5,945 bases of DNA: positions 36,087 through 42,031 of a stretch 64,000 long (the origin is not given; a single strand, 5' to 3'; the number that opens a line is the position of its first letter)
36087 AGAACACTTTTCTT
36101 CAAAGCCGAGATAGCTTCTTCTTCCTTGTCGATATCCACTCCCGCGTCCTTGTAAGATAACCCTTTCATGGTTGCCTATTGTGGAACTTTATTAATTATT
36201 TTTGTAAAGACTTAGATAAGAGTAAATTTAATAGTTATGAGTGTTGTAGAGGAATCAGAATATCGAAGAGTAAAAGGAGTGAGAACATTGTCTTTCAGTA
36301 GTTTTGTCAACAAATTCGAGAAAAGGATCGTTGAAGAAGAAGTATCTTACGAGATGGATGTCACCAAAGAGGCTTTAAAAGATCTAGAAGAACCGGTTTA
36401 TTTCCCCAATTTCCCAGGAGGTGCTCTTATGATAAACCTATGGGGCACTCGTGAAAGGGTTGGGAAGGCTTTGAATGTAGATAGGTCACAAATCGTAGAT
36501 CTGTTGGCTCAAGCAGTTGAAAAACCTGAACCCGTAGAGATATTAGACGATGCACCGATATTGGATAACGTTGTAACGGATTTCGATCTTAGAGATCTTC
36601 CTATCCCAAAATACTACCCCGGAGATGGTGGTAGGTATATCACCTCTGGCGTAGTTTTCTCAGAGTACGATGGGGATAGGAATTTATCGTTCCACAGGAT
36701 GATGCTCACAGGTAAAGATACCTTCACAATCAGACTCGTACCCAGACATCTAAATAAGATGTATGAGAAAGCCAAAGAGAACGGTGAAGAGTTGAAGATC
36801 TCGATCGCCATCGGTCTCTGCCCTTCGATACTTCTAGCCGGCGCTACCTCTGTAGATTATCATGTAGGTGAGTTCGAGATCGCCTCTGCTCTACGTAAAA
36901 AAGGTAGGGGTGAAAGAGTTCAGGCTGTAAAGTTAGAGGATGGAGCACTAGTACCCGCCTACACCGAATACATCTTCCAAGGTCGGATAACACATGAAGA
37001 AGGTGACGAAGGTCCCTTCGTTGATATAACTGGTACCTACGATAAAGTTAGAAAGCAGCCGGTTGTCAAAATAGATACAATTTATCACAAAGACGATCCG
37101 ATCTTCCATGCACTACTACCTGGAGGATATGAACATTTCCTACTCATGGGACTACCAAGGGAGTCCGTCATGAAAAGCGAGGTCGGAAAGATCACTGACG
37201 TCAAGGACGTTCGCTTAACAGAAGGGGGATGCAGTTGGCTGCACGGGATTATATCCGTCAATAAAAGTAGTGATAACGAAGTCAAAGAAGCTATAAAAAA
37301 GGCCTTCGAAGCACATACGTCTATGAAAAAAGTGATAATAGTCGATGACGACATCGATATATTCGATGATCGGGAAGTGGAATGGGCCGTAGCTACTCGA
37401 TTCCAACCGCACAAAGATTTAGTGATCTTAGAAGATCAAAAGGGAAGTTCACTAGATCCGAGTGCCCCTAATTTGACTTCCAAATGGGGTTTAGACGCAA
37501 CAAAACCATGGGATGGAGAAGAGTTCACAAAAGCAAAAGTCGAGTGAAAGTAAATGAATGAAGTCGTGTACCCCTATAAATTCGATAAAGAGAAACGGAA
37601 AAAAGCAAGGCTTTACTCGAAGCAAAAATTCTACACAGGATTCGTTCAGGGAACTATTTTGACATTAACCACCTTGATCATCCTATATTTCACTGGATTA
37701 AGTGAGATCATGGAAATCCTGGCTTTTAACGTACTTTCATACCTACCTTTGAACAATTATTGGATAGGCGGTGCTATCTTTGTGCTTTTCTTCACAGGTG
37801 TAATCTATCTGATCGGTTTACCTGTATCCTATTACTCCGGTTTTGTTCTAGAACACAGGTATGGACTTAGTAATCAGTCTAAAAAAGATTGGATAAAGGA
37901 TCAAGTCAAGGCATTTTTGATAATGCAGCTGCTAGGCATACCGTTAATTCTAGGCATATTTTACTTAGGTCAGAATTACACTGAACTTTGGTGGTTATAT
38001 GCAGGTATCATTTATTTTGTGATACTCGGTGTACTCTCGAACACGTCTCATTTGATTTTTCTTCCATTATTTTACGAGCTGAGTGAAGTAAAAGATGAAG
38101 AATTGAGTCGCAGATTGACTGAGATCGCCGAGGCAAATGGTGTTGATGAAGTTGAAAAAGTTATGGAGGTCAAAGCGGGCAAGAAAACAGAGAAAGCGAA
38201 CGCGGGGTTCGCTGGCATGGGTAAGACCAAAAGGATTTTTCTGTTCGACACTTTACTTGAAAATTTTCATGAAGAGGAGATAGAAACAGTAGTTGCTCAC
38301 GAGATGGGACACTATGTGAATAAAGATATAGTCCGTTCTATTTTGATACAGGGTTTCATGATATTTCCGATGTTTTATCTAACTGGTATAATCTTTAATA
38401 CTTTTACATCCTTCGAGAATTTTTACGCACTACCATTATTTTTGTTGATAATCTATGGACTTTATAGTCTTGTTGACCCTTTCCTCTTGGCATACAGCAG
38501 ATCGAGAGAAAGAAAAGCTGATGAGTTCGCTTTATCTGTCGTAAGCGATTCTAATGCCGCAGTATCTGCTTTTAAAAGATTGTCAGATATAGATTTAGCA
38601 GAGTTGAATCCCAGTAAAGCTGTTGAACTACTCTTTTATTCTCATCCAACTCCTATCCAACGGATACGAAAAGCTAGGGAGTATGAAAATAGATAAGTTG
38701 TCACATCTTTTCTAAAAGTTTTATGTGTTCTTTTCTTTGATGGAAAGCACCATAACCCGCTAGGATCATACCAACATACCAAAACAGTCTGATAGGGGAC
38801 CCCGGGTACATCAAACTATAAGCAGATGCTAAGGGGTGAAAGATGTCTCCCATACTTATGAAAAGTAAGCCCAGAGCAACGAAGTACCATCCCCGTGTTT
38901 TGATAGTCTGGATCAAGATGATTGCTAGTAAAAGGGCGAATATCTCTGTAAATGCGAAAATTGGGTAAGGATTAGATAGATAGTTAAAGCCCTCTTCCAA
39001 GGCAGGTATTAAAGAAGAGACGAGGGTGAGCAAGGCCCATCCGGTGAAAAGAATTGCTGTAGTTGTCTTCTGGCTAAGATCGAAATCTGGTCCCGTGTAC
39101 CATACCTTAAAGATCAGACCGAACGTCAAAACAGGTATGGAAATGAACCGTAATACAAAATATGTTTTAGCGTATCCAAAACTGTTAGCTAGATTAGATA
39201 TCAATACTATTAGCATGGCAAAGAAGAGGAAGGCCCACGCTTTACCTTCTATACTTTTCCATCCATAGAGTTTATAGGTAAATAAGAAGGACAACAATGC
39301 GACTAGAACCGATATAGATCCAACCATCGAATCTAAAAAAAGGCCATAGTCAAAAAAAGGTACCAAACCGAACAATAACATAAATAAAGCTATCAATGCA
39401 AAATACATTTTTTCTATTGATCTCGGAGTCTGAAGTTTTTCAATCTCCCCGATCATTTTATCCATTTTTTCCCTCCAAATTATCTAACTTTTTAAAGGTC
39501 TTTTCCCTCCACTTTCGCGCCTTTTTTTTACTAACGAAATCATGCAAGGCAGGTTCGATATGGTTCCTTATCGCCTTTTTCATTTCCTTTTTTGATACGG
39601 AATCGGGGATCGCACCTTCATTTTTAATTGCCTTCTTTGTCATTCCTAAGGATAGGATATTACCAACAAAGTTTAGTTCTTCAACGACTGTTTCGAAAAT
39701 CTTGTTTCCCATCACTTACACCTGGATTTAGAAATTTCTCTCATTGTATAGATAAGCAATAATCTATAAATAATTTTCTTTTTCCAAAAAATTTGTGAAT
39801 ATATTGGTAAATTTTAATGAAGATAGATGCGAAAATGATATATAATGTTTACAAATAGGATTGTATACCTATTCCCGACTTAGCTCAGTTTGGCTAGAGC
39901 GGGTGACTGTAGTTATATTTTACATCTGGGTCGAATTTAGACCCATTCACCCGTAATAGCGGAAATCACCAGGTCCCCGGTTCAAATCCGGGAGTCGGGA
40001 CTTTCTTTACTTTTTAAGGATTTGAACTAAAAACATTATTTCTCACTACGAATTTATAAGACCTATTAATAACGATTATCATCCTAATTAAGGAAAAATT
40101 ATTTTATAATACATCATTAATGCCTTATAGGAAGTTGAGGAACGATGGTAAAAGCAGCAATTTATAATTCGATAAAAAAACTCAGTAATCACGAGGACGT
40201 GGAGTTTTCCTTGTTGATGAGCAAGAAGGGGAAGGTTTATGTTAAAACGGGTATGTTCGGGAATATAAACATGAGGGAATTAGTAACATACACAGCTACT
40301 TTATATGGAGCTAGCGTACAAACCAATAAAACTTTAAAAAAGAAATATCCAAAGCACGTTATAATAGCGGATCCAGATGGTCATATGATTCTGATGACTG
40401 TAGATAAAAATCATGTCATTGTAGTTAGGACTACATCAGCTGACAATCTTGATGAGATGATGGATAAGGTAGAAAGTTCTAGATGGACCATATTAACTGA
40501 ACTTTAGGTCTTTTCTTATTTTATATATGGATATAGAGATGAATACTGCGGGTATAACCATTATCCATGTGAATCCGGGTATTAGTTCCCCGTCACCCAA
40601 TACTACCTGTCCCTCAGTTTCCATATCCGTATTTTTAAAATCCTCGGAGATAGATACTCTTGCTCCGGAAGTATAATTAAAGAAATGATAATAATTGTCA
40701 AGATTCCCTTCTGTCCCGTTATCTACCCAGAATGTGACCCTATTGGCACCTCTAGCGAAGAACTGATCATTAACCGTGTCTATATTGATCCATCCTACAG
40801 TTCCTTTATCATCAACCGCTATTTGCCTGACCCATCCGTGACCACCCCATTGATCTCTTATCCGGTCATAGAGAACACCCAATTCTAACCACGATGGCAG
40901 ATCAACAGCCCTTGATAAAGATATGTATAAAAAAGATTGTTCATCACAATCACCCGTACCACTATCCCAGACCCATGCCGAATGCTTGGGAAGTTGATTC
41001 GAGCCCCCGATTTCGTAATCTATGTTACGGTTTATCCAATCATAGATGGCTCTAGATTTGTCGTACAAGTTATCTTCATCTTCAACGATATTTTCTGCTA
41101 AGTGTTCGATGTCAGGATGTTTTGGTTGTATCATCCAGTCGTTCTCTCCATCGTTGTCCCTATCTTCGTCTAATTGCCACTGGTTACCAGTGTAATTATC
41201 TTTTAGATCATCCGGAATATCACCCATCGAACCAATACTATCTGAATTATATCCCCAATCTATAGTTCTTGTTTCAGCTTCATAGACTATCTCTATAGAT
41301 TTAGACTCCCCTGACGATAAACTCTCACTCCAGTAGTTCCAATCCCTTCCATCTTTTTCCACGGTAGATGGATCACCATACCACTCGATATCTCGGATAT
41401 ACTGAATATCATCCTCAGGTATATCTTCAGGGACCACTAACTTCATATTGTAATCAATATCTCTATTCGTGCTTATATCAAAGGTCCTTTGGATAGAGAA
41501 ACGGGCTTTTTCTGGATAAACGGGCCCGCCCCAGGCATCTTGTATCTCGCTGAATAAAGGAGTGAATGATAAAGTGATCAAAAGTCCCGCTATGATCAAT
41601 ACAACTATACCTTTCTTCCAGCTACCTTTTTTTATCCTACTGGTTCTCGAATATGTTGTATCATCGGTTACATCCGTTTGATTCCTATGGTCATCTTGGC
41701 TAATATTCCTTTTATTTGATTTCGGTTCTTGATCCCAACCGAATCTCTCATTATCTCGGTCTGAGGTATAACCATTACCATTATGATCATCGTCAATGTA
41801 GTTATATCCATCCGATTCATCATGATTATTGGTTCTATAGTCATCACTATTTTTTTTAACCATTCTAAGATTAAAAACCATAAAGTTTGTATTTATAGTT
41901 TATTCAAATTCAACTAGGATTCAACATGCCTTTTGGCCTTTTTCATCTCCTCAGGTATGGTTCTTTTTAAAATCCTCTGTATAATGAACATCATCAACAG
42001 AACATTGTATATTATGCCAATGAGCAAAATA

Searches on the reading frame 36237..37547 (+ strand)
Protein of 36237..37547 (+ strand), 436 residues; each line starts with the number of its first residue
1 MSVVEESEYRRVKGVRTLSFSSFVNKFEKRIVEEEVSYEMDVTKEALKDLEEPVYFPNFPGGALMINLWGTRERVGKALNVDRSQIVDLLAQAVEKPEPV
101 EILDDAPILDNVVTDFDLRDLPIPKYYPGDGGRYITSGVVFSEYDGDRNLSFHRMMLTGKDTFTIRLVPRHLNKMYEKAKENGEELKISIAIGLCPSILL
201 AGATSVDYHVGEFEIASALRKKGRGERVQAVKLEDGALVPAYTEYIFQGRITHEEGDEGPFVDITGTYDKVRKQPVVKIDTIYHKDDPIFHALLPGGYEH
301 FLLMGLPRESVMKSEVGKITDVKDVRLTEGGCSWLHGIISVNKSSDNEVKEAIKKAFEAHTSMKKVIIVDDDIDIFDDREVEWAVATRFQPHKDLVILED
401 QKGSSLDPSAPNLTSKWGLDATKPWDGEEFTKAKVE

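Call 108: search_protein_families(library=pfam, proteins=[window:36237-37547:+], max_evalue=0.00001)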
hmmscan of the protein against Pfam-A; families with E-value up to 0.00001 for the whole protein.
window:36237-37547:+ (436 aa): 3 families
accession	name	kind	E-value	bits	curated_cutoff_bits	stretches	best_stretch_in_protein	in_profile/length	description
PF01977.22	UbiD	-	3e-55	187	23.3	1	105-297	7-205/206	3-octaprenyl-4-hydroxybenzoate carboxy-lyase Rift-related domain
PF20696.2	UbiD_C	-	2.7e-31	108.6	24.2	1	303-421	3-127/127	3-octaprenyl-4-hydroxybenzoate carboxy-lyase C-terminal domain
PF20695.2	UbiD_N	-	3.8e-07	30.5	24.3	1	30-93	11-77/78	3-octaprenyl-4-hydroxybenzoate carboxy-lyase N-terminal domain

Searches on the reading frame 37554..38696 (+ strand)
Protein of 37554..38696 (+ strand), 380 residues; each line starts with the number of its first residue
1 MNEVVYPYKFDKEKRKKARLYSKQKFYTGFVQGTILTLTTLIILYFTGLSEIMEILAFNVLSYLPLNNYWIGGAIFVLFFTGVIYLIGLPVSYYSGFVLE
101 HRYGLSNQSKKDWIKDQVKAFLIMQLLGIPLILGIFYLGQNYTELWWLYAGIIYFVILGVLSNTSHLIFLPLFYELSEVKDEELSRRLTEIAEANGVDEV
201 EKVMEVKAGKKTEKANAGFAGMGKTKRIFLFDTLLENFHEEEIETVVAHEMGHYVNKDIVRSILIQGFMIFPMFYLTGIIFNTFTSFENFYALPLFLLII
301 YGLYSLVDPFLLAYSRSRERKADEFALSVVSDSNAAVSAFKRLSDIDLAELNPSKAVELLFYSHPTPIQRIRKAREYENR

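Call 108: search_protein_families(library=pfam, proteins=[window:37554-38696:+], max_evalue=0.00001)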
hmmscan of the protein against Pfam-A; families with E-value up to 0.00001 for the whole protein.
window:37554-38696:+ (380 aa): 2 families
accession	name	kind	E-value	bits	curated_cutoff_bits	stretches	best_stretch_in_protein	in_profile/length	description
PF01435.24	Peptidase_M48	-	6.6e-34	117.8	20.3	1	180-377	3-185/186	Peptidase family M48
PF16491.10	Peptidase_M48_N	-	8e-27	94.7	27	1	10-174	19-178/179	CAAX prenyl protease N-terminal, five membrane helices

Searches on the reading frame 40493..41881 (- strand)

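Call 108: search_protein_families(library=pfam, proteins=[window:40493-41881:-], max_evalue=0.00001)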
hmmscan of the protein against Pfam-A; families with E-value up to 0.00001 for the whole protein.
window:40493-41881:- (462 aa): 1 family
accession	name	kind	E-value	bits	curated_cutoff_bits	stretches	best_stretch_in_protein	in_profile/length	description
PF01841.26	Transglut_core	-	1.4e-13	51.5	23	1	260-368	2-107/108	Transglutaminase-like superfamily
